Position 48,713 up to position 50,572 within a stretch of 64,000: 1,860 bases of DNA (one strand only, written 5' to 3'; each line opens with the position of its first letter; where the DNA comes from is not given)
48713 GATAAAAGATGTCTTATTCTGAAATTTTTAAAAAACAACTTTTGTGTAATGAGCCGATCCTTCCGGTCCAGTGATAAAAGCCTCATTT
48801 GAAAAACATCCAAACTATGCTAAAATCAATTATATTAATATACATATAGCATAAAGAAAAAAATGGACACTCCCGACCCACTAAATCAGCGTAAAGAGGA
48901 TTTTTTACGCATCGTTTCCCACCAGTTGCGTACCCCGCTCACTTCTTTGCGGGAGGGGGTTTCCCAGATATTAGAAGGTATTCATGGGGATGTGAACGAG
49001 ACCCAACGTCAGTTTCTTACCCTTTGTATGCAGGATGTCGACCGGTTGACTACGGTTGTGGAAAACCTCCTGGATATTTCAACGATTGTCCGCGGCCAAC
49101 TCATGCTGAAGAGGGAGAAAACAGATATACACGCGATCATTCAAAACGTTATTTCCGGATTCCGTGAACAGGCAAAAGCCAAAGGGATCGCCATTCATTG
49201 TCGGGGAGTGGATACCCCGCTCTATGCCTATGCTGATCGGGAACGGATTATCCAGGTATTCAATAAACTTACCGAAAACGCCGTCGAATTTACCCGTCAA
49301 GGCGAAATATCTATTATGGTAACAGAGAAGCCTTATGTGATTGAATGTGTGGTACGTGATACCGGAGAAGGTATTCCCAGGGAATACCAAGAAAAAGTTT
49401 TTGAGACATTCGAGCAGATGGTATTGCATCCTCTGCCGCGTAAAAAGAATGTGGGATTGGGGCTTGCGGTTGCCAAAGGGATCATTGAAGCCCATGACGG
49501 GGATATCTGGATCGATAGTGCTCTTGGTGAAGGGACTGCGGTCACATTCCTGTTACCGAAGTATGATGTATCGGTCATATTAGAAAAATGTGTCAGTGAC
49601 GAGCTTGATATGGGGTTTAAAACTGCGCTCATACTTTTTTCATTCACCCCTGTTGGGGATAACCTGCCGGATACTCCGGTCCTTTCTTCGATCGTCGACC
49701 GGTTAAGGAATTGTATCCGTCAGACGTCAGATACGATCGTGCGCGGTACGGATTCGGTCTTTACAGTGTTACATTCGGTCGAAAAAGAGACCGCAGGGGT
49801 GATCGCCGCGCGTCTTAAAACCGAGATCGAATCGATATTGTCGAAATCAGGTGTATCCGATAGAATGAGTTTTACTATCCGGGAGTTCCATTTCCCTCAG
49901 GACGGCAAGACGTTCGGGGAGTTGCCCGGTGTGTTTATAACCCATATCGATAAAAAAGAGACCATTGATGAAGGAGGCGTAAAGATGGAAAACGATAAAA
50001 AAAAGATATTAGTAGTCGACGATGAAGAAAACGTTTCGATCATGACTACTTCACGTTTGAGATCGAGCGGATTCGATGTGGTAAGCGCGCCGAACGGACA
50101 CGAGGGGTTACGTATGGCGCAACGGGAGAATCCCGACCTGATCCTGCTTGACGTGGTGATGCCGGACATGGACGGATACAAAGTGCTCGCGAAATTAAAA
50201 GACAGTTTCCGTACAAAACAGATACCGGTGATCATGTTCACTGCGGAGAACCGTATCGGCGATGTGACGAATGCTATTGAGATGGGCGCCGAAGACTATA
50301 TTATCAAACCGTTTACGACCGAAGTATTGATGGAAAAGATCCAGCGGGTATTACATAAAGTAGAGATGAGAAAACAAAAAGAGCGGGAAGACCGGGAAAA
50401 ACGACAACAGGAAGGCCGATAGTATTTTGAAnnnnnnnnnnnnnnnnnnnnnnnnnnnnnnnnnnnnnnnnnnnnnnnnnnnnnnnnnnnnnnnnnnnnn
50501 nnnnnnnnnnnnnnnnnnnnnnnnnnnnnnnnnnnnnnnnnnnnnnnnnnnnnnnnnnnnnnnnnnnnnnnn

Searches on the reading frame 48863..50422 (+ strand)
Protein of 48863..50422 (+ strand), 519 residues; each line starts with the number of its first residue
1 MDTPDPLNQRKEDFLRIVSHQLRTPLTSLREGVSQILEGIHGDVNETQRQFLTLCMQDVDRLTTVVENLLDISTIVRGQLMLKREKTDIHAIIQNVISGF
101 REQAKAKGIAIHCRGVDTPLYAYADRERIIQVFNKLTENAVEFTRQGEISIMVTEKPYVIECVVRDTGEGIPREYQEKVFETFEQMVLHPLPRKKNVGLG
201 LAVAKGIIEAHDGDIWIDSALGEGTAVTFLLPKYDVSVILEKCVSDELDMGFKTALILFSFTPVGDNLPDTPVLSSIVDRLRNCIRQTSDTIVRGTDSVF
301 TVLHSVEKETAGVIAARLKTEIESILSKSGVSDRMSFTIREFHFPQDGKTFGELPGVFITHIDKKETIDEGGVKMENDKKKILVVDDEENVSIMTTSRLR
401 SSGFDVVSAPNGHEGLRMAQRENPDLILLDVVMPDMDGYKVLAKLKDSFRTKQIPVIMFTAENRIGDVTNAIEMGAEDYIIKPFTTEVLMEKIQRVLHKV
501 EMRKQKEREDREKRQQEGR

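Call 88: search_protein_families(library=ncbifam, proteins=[window:48863-50422:+], max_evalue=0.00001)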
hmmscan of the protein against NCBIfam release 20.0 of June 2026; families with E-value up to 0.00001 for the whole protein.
window:48863-50422:+ (519 aa): 153 families (the best 25 are shown)
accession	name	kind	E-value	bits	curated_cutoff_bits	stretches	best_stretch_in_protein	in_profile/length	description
TIGR02956.1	TMAO_torS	equivalog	4.1e-58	197.3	676.5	2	8-232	461-681/967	TMAO reductase system sensor histidine kinase/response regulator TorS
NF011874.0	PRK15347.1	equivalog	1e-55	189.2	852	2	7-236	394-617/921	two component system sensor kinase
NF041880.1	EPS_EpsF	equivalog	5.8e-55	186.7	900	2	9-229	272-487/492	response regulator EpsF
NF038297.2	hybrid_HK_HrmK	equivalog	9.2e-53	179.8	725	2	8-241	232-465/607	hybrid histidine kinase/response regulator HrmK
NF008302.0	PRK11091.1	equivalog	7.8e-51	173.2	838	2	9-232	281-504/779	aerobic respiration two-component sensor histidine kinase ArcB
NF008099.0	PRK10841.1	equivalog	2e-47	161.6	920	2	8-243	467-700/949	two-component system sensor histidine kinase RcsC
NF008318.0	PRK11107.1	equivalog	7.7e-45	153.3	890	1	11-513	293-801/920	two-component sensor histidine kinase BarA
NF046044.1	PnpS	equivalog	9.3e-45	153.3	400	1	7-232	166-390/390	two-component system histidine kinase PnpS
NF033092.0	HK_WalK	equivalog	2.1e-43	148.8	725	1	8-232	369-593/594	cell wall metabolism sensor histidine kinase WalK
NF041947.1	LuxQ_Vibrio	equivalog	9.3e-43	146.2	1200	2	9-233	470-696/843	quorum-sensing autoinducer 2 sensor kinase/phosphatase LuxQ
NF047465.1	hybrid_HK_LvrA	exception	5.8e-42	143.7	1200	2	7-234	198-423/819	hybrid histidine kinase/response regulator LvrA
NF006800.0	PRK09303.1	equivalog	4.7e-38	131.1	342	1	10-235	150-379/383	histidine kinase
TIGR02966.1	phoR_proteo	equivalog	7.8e-37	127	334.2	1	7-229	110-331/333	phosphate regulon sensor histidine kinase PhoR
NF045901.1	HisKinLetSLeg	equivalog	1.9e-35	122.1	1650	1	9-501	291-793/906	two-component system sensor histidine kinase LetS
NF041832.1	near_NosP_CTERM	subfamily_domain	7e-35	120.8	400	2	8-235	4-227/370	NahK/ErcS family hybrid sensor histidine kinase/response regulator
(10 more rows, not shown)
